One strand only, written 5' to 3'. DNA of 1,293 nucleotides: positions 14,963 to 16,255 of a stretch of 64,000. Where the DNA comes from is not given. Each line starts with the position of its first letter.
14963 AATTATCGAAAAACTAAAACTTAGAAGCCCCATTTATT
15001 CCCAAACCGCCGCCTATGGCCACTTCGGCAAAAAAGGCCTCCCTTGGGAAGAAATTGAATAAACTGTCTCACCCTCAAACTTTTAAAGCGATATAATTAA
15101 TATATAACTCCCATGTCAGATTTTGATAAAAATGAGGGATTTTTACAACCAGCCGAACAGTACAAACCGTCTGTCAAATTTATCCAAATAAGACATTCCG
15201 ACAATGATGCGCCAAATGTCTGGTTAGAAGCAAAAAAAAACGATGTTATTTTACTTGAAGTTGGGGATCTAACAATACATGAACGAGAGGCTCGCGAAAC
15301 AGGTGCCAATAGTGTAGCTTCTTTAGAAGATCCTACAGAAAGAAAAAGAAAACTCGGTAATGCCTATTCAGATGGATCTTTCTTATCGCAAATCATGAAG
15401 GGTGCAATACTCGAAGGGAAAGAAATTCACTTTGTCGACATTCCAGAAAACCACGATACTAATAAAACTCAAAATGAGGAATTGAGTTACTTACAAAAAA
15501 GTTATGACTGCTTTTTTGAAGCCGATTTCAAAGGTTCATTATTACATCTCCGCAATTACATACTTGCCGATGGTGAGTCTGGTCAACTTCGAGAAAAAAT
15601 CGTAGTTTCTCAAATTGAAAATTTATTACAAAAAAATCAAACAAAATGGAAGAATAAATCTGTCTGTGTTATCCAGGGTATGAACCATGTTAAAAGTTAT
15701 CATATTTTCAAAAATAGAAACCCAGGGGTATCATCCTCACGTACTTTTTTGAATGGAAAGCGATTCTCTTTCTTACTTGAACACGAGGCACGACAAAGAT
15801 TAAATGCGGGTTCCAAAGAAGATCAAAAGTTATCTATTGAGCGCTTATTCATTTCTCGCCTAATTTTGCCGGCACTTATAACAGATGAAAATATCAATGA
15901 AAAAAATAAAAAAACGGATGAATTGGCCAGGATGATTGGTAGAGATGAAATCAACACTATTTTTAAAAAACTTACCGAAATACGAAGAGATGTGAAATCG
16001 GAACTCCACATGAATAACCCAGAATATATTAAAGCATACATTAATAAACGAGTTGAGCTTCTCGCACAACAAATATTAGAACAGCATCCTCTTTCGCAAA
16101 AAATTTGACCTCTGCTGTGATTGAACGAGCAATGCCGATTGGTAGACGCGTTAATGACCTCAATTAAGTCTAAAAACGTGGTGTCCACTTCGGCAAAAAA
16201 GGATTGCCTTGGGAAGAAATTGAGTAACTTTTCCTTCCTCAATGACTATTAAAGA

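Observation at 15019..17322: metK 3'-end remnant with synonymous-only divergence beside two diverged tandem paralogs: footprint of recombination with a foreign metK locus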

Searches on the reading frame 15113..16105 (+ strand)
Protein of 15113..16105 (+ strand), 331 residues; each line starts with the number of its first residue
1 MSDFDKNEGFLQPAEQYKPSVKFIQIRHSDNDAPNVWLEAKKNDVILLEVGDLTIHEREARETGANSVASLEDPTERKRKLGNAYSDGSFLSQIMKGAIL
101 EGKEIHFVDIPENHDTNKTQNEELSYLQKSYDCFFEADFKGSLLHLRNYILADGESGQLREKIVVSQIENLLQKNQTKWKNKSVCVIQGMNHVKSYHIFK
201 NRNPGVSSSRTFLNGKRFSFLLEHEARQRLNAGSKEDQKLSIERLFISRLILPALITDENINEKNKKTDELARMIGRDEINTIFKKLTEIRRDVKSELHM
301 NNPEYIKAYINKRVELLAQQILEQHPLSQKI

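Call 6: search_protein_families(library=pfam, proteins=[window:15113-16105:+], max_evalue=0.01)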
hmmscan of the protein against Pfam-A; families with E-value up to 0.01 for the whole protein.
window:15113-16105:+ (331 aa): 0 families

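Call 7: search_protein_families(library=ncbifam, proteins=[window:15113-16105:+], max_evalue=0.01)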
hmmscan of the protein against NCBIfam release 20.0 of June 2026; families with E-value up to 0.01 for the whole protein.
window:15113-16105:+ (331 aa): 0 families

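Call 9: find_homologous_proteins(query=window:15113-16105:+)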
Query window:15113-16105:+ (331 aa): 1 proteins with E <= 0.001 among 1483 candidates.
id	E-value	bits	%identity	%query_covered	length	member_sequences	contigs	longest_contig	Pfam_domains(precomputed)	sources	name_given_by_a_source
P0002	1.8e-214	729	100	100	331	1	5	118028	-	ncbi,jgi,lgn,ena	-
